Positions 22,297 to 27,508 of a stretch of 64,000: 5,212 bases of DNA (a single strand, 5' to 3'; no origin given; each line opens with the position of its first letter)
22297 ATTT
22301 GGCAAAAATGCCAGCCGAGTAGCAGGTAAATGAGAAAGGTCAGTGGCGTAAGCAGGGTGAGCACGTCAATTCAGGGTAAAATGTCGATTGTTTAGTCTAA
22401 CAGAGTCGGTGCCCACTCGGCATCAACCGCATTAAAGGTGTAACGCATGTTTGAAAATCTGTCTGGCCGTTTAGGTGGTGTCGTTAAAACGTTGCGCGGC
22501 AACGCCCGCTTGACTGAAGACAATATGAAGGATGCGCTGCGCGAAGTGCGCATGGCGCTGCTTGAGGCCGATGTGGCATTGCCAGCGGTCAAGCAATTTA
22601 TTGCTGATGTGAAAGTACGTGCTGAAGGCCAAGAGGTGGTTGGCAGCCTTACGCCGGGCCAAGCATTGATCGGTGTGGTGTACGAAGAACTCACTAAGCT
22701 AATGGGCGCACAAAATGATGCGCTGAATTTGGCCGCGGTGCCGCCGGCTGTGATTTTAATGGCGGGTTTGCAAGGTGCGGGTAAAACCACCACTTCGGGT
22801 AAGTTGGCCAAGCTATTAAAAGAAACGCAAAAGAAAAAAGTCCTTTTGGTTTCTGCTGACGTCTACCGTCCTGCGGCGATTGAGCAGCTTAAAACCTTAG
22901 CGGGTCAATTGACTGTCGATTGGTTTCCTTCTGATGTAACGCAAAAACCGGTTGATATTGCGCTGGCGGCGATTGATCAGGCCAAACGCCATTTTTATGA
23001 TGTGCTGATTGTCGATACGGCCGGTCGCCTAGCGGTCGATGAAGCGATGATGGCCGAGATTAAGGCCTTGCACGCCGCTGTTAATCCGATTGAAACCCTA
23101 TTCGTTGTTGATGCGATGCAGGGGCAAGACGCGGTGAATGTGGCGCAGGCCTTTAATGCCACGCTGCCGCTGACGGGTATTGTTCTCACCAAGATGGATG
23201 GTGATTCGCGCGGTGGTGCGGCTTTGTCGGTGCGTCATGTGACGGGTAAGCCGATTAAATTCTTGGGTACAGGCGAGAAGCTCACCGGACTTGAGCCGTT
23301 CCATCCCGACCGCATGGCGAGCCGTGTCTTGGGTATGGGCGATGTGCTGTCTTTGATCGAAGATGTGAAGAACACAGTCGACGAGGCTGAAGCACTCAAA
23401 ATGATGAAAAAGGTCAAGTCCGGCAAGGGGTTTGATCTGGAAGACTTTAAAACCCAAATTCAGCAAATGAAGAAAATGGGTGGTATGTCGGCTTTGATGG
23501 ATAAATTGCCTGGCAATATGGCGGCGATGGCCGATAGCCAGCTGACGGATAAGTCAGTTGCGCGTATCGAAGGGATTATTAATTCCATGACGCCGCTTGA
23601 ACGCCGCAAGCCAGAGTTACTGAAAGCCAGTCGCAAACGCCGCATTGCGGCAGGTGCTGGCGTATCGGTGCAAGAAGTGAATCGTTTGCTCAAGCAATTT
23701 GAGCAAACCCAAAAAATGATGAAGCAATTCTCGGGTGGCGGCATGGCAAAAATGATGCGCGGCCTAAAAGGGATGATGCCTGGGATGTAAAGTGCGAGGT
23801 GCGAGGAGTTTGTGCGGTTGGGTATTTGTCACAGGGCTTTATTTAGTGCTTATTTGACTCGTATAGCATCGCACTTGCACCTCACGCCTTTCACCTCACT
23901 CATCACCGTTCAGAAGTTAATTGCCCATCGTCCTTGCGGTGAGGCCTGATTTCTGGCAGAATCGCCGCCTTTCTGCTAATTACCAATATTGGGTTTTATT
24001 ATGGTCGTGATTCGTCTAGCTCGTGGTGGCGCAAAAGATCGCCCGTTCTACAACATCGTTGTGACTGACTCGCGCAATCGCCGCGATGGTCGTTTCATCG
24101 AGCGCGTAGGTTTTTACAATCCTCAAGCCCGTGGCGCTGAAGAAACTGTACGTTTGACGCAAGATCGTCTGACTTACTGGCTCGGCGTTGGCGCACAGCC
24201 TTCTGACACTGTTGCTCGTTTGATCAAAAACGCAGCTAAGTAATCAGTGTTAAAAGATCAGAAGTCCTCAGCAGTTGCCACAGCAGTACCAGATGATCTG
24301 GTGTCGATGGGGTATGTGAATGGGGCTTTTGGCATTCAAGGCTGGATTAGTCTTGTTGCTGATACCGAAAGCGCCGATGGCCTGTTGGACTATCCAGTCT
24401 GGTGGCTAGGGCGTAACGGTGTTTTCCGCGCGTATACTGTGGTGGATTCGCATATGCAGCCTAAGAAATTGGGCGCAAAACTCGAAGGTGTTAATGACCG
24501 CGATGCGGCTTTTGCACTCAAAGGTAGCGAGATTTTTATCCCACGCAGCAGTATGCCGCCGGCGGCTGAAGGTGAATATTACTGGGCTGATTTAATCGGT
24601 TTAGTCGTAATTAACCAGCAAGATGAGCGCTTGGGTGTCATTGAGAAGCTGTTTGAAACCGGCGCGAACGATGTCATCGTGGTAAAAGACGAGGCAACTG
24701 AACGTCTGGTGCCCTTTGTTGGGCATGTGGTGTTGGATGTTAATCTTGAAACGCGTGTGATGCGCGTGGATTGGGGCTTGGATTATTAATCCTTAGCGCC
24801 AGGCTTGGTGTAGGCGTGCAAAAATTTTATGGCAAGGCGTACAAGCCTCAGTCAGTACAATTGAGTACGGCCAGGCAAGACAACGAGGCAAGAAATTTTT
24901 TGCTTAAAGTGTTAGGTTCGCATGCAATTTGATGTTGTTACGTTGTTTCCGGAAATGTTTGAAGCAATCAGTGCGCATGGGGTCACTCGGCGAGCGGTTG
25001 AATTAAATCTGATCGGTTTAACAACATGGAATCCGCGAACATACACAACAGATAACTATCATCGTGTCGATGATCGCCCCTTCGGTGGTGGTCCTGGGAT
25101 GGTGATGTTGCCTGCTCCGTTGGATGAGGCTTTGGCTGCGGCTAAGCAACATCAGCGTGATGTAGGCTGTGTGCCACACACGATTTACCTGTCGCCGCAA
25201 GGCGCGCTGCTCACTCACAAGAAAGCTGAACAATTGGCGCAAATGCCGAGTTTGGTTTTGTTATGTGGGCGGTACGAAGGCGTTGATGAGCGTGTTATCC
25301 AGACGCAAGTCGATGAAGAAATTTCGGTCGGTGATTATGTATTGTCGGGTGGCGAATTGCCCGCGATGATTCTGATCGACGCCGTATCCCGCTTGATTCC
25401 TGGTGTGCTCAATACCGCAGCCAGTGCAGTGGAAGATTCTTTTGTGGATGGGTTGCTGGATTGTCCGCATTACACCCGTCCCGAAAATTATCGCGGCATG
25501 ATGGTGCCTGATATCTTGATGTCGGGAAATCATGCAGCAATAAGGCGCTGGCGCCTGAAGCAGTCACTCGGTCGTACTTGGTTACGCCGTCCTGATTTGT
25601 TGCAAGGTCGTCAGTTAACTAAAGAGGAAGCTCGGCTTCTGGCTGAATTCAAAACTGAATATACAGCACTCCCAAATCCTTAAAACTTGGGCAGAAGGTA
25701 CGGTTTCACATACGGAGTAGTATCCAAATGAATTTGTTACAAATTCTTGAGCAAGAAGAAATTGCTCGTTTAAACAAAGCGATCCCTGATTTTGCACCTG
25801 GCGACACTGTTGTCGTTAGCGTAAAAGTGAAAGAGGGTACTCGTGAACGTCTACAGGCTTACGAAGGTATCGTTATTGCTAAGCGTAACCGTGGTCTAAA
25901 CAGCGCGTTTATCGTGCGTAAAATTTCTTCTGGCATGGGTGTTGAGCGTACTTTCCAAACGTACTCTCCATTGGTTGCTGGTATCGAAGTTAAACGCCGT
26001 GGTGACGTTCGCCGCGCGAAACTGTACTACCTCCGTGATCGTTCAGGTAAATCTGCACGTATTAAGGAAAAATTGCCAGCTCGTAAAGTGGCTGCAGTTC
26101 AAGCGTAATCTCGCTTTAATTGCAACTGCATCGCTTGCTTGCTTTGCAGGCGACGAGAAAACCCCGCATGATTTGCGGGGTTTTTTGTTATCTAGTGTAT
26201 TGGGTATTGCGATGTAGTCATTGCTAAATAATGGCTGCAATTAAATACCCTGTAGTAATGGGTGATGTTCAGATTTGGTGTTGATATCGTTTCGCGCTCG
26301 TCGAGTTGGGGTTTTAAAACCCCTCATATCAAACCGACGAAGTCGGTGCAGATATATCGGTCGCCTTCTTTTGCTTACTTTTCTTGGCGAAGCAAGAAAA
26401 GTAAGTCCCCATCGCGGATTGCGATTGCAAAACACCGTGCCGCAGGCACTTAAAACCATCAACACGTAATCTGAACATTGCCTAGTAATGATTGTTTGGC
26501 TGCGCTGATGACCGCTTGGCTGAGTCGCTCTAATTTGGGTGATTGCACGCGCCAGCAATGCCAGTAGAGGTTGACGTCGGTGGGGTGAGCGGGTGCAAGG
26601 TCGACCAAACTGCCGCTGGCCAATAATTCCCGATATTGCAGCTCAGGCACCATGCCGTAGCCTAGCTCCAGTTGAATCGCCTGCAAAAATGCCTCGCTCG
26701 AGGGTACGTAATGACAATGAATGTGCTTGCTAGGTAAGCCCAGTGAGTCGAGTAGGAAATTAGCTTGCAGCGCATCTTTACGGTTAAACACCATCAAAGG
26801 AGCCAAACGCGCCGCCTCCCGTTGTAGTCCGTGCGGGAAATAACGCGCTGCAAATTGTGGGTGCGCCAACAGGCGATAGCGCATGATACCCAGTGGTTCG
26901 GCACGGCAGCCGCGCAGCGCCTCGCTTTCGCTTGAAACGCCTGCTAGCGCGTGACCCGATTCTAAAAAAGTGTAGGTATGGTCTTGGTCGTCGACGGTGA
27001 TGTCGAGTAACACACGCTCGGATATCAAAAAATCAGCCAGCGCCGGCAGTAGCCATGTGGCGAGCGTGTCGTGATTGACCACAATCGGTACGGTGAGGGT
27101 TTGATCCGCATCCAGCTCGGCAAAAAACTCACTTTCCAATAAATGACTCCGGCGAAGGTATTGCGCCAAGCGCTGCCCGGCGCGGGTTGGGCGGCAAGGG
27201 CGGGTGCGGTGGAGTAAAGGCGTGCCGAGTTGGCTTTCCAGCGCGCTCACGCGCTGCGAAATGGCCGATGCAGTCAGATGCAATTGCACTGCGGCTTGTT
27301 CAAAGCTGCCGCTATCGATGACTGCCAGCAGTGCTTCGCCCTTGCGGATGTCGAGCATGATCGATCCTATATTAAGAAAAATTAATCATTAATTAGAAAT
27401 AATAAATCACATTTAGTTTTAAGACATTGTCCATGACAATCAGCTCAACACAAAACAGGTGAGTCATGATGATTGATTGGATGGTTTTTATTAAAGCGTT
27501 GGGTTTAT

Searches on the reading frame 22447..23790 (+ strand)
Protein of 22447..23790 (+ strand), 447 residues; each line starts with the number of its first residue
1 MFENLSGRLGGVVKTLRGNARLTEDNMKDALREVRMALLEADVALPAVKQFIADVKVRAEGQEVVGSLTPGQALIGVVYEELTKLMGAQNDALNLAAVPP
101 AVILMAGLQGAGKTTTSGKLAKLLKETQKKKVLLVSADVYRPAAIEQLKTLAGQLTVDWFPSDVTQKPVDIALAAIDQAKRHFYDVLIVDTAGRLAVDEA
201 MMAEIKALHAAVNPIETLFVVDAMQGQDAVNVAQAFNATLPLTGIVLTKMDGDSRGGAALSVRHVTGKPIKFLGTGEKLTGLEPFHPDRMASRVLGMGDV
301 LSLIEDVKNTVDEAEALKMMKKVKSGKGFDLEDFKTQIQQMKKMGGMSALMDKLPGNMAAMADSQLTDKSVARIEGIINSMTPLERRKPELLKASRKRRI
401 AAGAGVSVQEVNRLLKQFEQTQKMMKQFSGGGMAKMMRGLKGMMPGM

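Call 11: search_protein_families(library=pfam, proteins=[window:22447-23790:+], max_evalue=0.001)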
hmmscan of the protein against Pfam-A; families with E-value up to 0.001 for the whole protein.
window:22447-23790:+ (447 aa): 8 families
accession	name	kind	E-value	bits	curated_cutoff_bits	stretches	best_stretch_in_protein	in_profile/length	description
PF00448.28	SRP54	-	5.4e-74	248.5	22.7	1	100-295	1-195/196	SRP54-type protein, GTPase domain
PF02978.25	SRP_SPB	-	1.2e-34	119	27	1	329-425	2-91/91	Signal peptide binding domain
PF02881.24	SRP54_N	-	1.2e-19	70.7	22.4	1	5-82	1-75/75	SRP54-type protein, helical bundle domain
PF01656.29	CbiA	-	4.3e-07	30.4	25.4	1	110-255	9-88/125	CobQ/CobB/MinD/ParA nucleotide binding domain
PF06414.18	Zeta_toxin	-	2.2e-06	27.7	22.3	1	99-143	15-57/199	Zeta toxin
PF13401.12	AAA_22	-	6.7e-05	23.6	27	1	102-211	7-110/130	AAA domain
PF13604.12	AAA_30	-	0.00019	21.7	27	1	87-237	4-138/191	AAA domain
PF13614.12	AAA_31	-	0.00079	19.8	27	0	110-139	12-40/177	AAA domain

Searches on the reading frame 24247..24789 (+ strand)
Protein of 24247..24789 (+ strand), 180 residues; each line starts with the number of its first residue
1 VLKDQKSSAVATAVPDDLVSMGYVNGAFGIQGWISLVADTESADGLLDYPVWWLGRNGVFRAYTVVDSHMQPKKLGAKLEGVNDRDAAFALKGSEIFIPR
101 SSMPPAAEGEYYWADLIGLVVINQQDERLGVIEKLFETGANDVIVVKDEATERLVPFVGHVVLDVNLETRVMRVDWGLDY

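Call 11: search_protein_families(library=pfam, proteins=[window:24247-24789:+], max_evalue=0.001)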
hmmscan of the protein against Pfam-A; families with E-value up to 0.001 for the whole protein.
window:24247-24789:+ (180 aa): 3 families
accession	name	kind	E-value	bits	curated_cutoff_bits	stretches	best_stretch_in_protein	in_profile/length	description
PF01782.24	RimM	-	2.6e-19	69.7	23.5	1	21-101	2-83/84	RimM N-terminal domain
PF24986.1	PRC_RimM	-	1.1e-13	51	27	1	113-176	1-65/69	RimM PRC barrel domain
PF05239.21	PRC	-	2.5e-08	34.2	21.2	1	108-175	1-72/78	PRC-barrel domain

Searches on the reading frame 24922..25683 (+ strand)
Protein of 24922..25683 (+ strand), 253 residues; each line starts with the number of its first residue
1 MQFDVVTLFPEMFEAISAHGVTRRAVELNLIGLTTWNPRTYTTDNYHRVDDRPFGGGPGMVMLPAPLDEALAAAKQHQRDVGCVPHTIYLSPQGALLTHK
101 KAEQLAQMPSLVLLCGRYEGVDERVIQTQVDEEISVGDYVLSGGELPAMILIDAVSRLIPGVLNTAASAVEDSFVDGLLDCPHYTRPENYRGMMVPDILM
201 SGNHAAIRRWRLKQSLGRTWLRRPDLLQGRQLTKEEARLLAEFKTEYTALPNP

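Call 11: search_protein_families(library=pfam, proteins=[window:24922-25683:+], max_evalue=0.001)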
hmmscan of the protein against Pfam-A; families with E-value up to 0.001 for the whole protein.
window:24922-25683:+ (253 aa): 1 family
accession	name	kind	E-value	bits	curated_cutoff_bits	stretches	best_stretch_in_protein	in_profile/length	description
PF01746.26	tRNA_m1G_MT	-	1e-59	202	27.3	1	24-224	3-195/195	tRNA (Guanine-1)-methyltransferase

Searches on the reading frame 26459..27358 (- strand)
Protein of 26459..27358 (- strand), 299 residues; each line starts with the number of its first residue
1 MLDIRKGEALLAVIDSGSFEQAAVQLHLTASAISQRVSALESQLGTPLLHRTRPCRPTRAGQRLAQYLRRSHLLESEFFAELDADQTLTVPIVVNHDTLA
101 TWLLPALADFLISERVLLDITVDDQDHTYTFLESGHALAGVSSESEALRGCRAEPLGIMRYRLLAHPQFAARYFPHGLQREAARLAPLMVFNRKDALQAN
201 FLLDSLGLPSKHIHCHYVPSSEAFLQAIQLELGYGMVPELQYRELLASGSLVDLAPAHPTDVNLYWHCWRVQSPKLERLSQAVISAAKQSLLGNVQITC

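Call 10: search_protein_families(library=pfam, proteins=[window:26459-27358:-], max_evalue=0.001)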
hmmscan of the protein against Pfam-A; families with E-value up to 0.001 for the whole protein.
window:26459-27358:- (299 aa): 2 families
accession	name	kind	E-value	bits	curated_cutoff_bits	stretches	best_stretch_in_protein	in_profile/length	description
PF00126.33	HTH_1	-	6.9e-18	64.8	26.6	1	8-62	5-60/60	Bacterial regulatory helix-turn-helix protein, lysR family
PF03466.25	LysR_substrate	-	1.5e-11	44.6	28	1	92-284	10-205/209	LysR substrate binding domain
